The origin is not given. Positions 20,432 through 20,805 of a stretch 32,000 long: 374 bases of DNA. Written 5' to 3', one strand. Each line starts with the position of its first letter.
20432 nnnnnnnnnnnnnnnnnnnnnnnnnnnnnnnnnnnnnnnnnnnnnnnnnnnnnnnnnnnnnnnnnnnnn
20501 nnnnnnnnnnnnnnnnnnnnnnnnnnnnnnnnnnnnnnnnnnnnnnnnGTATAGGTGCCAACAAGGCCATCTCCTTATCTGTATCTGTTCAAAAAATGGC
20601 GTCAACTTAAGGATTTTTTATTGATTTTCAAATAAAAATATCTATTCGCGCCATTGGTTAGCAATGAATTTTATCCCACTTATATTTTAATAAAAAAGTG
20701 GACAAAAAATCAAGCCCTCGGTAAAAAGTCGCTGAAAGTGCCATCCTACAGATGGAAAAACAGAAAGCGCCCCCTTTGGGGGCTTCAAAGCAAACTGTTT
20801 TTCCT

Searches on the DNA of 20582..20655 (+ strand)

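Call 84: search_dna_similar(query=window:20582-20655:+, collection=plasmids, mode=distant, max_evalue=1, max_rows=15)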
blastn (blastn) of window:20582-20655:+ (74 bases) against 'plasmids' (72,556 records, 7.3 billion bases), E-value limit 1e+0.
Records with a match: 17; places in all: 20; records where one place covers at least 80% of the query: 0.
Best place of each record, by identity: >=99% 2; 90-95% 1; 80-90% 14.
By first word of the organism name: Bacillus 8; Borreliella 2; Borrelia 2; Candidatus 1; Staphylococcus 1; Clostridium 1; Spiroplasma 1; Monoglobus 1.
By predicted mobility (MOB-suite, as given by PLSDB): non-mobilizable 15; conjugative 1; mobilizable 1.
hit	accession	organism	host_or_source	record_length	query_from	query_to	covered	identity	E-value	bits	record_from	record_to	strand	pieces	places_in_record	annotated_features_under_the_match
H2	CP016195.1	Bacillus thuringiensis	organism,soil sample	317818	24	66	58%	83.7%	1e-2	45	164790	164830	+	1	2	hypothetical protein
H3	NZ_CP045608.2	Bacillus cereus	Whole organism,soil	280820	31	66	49%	86.1%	4e-2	44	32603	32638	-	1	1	RICIN domain-containing protein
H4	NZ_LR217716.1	Candidatus Erwinia haradaeae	Cinara kochiana kochiana,host's whole ...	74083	32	65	46%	88.2%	1e-2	45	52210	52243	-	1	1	none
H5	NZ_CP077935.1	Staphylococcus aureus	Homo sapiens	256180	33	66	46%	88.2%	1e-1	42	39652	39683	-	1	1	none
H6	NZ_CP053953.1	Bacillus cereus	-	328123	31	65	47%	85.7%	1e-1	42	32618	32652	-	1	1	RICIN domain-containing protein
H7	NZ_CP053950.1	Bacillus cereus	-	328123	31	65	47%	85.7%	1e-1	42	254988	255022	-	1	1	RICIN domain-containing protein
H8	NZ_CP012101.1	Bacillus thuringiensis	whole organism,soil sample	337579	30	65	49%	83.3%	5e-1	39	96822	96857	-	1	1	RICIN domain-containing protein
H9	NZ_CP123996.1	Borreliella yangtzensis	Bacterial isolate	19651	27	62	49%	83.3%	5e-1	39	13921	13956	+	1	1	none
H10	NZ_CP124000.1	Borreliella yangtzensis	Bacterial isolate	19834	27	62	49%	83.3%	5e-1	39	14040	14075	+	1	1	none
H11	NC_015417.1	Clostridium botulinum BKT015925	-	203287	33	65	45%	88.2%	1e-1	41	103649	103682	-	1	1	none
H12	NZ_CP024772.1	Bacillus thuringiensis LM1212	Oryctes gigas,whole organism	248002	31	64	46%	85.3%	5e-1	40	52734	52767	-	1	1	binary toxin-like calcium binding domain-containing protein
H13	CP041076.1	Bacillus tropicus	Oryctes gigas,whole organism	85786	31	64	46%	85.3%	5e-1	40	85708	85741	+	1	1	none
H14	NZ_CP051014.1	Bacillus tropicus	Oryctes gigas,whole organism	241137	31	64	46%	85.3%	5e-1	40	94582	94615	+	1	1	binary toxin-like calcium binding domain-containing protein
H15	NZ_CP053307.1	Spiroplasma citri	Carrot,cell culture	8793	32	63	43%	87.9%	5e-1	39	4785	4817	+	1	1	DUF3688 family protein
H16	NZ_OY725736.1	Monoglobus pectinilyticus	-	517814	35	65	42%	90.3%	5e-1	40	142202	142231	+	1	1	none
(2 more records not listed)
